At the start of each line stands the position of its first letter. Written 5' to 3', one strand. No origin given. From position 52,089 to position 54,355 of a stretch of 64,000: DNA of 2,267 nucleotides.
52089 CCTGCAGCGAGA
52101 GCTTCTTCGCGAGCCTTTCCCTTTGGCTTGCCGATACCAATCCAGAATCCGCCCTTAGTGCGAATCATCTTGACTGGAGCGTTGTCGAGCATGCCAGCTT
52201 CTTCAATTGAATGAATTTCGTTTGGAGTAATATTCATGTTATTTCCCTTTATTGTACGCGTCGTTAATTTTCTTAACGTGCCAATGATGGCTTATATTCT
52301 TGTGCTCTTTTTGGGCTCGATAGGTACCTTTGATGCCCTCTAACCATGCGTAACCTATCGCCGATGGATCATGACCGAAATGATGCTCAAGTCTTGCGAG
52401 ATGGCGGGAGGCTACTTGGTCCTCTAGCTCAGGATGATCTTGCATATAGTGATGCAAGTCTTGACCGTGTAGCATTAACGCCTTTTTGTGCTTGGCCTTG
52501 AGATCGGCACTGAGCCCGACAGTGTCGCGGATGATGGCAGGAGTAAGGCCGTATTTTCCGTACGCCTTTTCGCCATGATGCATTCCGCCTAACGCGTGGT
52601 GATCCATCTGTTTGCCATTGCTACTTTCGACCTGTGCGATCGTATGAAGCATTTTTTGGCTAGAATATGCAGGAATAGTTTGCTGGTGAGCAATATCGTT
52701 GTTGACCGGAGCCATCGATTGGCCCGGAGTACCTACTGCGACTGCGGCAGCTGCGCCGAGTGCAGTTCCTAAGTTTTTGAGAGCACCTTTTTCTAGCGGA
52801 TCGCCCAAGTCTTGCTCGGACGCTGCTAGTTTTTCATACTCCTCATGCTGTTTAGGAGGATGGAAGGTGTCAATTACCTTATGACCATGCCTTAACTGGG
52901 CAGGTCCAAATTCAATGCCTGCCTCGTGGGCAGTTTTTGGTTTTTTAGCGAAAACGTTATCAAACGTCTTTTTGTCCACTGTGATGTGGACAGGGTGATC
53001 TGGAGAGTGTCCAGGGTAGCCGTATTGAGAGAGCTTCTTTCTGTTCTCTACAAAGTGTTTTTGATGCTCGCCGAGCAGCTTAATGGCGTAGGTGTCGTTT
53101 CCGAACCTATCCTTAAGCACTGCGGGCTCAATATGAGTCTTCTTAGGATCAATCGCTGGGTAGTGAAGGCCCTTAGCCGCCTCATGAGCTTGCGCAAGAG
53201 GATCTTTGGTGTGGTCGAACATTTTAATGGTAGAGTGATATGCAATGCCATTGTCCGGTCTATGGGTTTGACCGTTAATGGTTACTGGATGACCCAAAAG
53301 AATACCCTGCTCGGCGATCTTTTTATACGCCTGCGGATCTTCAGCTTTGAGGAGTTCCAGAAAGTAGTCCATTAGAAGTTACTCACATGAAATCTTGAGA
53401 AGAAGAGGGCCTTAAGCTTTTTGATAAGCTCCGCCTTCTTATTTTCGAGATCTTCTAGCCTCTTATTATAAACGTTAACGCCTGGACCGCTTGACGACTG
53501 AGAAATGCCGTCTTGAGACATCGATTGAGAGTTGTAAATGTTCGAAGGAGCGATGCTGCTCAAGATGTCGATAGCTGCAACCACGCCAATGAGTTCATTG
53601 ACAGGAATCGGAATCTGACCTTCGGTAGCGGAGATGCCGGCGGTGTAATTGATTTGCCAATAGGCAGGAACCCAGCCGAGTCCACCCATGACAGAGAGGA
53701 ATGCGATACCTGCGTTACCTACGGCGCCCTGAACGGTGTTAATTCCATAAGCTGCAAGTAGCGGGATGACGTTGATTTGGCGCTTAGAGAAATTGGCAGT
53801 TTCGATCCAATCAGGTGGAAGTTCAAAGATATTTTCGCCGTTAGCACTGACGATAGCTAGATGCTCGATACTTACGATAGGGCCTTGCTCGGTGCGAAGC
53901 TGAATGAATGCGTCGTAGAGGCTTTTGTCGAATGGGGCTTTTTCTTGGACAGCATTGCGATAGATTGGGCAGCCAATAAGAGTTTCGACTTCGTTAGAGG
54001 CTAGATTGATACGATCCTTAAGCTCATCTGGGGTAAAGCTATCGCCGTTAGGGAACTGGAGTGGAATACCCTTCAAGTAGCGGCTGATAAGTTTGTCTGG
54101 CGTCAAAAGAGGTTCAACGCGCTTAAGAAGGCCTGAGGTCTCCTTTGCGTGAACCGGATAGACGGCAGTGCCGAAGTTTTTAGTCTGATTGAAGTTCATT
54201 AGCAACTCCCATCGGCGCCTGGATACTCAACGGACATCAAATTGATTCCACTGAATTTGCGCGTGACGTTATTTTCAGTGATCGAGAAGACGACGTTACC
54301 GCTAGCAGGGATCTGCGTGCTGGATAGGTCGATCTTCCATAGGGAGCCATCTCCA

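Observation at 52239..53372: Virion-module fusion of a 2H-phosphoesterase-like domain with a lytic-transglycosylase-like domain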

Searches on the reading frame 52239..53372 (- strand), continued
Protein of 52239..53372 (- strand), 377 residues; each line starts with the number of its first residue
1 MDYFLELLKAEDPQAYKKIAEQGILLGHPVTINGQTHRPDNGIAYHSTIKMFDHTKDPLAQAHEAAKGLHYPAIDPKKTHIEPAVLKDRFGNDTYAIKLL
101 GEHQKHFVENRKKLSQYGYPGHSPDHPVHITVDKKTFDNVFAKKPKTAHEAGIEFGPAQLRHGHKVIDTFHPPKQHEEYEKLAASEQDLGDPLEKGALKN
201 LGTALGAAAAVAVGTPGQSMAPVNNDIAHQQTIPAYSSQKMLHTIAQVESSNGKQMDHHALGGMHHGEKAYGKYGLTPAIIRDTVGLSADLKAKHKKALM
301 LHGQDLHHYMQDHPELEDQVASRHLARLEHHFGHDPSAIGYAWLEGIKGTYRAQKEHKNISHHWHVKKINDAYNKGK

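Call 47: list_cluster_members(proteins=[P0059, P0066, P0088, P0014, P0071, P0118, P0109])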
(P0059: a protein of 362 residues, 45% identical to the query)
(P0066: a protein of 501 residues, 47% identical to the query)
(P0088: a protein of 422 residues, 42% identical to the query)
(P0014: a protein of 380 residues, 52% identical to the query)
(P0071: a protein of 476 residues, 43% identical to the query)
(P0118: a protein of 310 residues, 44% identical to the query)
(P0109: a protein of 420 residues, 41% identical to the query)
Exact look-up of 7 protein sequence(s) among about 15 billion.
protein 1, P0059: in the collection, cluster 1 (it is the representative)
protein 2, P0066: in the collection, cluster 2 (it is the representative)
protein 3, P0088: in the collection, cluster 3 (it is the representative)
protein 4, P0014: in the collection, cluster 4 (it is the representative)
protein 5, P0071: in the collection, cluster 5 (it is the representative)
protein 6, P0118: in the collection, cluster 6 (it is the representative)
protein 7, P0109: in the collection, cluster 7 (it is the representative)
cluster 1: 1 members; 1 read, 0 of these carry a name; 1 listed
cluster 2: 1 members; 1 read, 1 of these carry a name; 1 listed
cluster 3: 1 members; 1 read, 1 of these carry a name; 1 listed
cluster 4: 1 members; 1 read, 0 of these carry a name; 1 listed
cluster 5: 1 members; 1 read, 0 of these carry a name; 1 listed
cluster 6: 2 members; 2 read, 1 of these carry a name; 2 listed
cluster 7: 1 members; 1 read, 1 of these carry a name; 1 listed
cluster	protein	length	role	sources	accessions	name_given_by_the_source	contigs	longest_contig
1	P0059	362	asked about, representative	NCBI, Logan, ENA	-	-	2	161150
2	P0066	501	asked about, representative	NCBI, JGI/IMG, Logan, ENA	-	hypothetical protein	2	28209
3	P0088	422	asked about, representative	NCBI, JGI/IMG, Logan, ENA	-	hypothetical protein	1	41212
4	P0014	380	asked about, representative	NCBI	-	-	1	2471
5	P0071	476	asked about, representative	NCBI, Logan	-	-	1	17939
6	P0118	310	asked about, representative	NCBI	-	-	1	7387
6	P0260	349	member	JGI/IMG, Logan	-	hypothetical protein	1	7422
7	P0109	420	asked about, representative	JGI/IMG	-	2'-5' RNA ligase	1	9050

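Call 48: find_encoding_contigs(protein=P0059, flank=8000, max_places=2)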
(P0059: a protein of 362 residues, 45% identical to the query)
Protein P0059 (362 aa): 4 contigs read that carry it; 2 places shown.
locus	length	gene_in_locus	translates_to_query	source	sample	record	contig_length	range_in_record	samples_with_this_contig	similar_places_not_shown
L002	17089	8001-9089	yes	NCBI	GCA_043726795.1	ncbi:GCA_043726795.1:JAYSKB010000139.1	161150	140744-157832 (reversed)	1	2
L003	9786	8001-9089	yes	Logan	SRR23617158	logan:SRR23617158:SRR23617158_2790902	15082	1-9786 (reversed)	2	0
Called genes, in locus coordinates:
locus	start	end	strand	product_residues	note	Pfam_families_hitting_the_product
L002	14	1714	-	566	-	PF04316:FlgM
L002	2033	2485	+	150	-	-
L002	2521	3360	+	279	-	-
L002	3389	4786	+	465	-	-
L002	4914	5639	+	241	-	PF00149:Metallophos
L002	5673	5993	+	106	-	-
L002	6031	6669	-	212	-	PF02223:Thymidylate_kin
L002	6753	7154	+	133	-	-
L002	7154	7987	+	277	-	-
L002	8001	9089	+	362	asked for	-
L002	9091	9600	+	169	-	-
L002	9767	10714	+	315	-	-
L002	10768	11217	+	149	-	-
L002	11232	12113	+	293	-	-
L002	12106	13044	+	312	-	PF24308:DUF7487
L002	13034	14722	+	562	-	PF18182:mCpol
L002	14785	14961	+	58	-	-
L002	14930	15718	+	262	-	-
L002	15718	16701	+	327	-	-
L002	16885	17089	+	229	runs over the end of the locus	-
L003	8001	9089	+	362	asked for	-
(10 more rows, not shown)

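Call 49: find_encoding_contigs(protein=P0098, flank=8000, max_places=2)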
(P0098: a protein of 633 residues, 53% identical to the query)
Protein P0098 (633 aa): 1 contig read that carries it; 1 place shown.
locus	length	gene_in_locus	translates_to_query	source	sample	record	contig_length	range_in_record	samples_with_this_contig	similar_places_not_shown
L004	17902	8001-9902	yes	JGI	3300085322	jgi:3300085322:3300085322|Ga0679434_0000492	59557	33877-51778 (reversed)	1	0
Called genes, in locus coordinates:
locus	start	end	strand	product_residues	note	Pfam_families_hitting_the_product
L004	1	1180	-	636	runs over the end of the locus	-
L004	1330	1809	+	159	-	-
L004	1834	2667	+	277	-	-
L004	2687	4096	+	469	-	-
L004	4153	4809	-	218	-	PF00149:Metallophos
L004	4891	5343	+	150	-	-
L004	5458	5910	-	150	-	PF18909:dGTP_diPhyd_N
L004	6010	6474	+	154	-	-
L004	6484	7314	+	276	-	-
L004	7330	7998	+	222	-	PF01541:GIY-YIG, PF07460:NUMOD3 (faint), PF22083:I-HmuI_NUMOD-like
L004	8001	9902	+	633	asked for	-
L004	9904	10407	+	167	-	-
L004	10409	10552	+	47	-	-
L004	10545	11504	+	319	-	-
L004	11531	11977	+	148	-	-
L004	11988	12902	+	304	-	-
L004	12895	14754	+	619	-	PF18182:mCpol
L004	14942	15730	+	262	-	-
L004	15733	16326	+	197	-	-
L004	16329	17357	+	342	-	-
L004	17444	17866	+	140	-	-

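Call 80: fold_search(model_id=the predicted structure, library=viral)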
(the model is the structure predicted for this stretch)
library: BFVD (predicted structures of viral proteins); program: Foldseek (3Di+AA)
matches with E <= 10: 286; with E <= 0.001: 2
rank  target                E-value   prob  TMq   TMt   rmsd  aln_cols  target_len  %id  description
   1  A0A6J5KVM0            5.9e-07  1.00  0.34  0.24  25.0       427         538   15  PolyPPase_VTC_like domain containing protein [uncultured Caudovirales phage]
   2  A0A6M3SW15            1.9e-05  1.00  0.30  0.31  28.5       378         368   13  (no name in the UniProt tables at hand)
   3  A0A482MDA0            1.9e-03  1.00  0.24  0.42  17.9       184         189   15  (no name in the UniProt tables at hand)
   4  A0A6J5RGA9            2.6e-03  1.00  0.26  0.38  23.4       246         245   15  Uncharacterized protein [uncultured Caudovirales phage]
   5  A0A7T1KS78            4.1e-03  1.00  0.29  0.21   4.4       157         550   13  RNA ligase [Gordonia phage Lilbeanie]
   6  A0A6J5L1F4            7.9e-03  0.98  0.21  0.17  19.5       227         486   16  Uncharacterized protein [uncultured Caudovirales phage]
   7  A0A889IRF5            7.9e-03  0.94  0.19  0.36   9.4       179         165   15  (no name in the UniProt tables at hand)
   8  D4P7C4                7.9e-03  0.89  0.25  0.18  18.3       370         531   12  Gp013 [Rhodococcus phage ReqiPepy6]
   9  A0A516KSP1            1.7e-02  0.92  0.22  0.36   7.2       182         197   13  Phosphoesterase [Microbacterium phage Stanktossa]
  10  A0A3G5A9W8            1.9e-02  0.99  0.25  0.52   6.6       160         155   13  Phosphoesterase HXTX domain-containing protein [Hyperionvirus sp.]
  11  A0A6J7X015            1.9e-02  0.97  0.23  0.24  23.6       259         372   11  LT_GEWL domain containing protein [uncultured Caudovirales phage]
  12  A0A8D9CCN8            2.1e-02  0.96  0.18  0.41   7.2       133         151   14  Anti-CBASS protein Acb1 [uncultured marine phage]
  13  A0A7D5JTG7            2.2e-02  0.97  0.26  0.46   6.3       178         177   13  (no name in the UniProt tables at hand)
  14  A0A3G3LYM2            2.4e-02  0.96  0.27  0.41  19.7       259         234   10  RNA ligase [Brevibacterium phage Cantare]
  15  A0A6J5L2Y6            2.4e-02  0.96  0.22  0.11  21.3       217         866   15  Uncharacterized protein [uncultured Caudovirales phage]
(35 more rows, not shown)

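Call 84: find_encoding_contigs(protein=P0159, flank=7000, max_places=2)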
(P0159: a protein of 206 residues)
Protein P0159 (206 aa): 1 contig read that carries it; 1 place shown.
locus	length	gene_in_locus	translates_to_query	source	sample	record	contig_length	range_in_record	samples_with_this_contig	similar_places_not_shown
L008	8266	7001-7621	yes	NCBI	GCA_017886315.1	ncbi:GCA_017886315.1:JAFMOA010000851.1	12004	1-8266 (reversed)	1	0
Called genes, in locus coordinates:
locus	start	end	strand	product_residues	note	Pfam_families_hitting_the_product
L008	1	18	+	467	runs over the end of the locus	-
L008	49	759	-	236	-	-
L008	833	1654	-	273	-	PF25680:Mom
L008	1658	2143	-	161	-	PF18909:dGTP_diPhyd_N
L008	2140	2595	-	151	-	-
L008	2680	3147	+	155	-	-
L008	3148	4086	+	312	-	-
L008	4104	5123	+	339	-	-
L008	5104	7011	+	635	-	-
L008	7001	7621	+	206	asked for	-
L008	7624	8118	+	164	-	-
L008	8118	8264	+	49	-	?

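Call 85: find_encoding_contigs(protein=P0200, flank=7000, max_places=2)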
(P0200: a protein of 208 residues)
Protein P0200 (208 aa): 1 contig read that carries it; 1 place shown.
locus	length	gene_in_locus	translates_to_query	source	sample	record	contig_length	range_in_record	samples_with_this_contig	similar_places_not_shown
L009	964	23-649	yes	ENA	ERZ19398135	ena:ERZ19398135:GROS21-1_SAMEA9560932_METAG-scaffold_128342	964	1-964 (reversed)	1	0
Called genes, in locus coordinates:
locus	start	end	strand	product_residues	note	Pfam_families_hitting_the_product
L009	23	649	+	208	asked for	-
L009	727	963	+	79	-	?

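Call 86: find_encoding_contigs(protein=P0183, flank=7000, max_places=2)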
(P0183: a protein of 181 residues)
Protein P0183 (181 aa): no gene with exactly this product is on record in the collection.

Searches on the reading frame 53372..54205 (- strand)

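Call 3: search_protein_families(library=pfam, proteins=[window:53372-54205:-], max_evalue=1)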
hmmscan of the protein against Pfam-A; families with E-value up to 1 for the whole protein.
window:53372-54205:- (277 aa): 1 family
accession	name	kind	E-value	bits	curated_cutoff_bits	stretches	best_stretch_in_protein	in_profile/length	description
PF04415.17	DUF515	-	0.051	12.5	29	1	245-273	54-82/449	Protein of unknown function (DUF515)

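Call 4: search_protein_families(library=phrogs, proteins=[window:53372-54205:-], max_evalue=0.01)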
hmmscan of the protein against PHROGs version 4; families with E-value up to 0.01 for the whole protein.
window:53372-54205:- (277 aa): 1 family
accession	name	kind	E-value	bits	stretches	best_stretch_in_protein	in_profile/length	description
phrog_772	-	tail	2.1e-15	57.9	1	31-237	40-263/305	tail fiber protein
